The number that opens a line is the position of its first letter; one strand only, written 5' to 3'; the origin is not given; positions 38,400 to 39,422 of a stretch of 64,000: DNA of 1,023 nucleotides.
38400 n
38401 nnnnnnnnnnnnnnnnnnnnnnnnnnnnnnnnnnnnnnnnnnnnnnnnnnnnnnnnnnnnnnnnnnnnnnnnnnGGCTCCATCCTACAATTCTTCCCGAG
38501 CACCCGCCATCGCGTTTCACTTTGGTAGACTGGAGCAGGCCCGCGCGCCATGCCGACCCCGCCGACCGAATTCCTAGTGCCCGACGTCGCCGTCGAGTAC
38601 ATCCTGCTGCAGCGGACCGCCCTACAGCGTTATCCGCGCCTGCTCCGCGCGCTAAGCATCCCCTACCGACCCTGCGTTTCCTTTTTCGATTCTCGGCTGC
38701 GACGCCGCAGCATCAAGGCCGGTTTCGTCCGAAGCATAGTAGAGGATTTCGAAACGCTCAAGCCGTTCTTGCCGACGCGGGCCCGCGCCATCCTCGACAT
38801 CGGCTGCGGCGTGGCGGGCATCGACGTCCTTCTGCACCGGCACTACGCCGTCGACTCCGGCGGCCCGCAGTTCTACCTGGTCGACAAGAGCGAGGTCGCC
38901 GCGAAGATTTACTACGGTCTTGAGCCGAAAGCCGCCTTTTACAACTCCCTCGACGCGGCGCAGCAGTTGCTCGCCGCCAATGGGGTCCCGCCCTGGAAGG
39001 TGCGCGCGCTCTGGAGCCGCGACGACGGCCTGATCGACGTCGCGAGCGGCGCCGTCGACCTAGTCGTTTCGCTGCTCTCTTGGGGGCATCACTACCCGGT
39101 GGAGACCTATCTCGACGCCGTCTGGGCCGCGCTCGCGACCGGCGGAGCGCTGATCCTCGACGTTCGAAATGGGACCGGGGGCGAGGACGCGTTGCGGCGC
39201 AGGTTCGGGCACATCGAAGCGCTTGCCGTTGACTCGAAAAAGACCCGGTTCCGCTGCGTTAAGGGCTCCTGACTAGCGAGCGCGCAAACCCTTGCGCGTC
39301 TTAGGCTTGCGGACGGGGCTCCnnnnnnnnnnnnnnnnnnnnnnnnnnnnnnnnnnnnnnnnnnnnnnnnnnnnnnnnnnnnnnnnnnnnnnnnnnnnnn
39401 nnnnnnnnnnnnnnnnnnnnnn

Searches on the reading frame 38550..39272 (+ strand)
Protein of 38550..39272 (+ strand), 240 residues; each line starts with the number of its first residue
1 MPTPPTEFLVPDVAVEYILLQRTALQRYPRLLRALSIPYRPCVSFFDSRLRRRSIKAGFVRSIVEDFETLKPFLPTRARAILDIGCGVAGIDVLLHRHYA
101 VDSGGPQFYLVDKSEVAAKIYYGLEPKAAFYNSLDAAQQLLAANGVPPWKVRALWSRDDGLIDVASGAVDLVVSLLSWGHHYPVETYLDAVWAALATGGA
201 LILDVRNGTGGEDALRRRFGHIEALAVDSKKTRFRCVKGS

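Call 14: search_protein_families(library=pfam, proteins=[window:38550-39272:+], max_evalue=0.001)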
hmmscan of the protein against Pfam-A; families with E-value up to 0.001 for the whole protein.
window:38550-39272:+ (240 aa): 1 family
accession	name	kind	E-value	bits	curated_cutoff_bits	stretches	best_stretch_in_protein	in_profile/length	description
PF13489.12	Methyltransf_23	-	6.2e-05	23.2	27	1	76-228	21-138/164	Methyltransferase domain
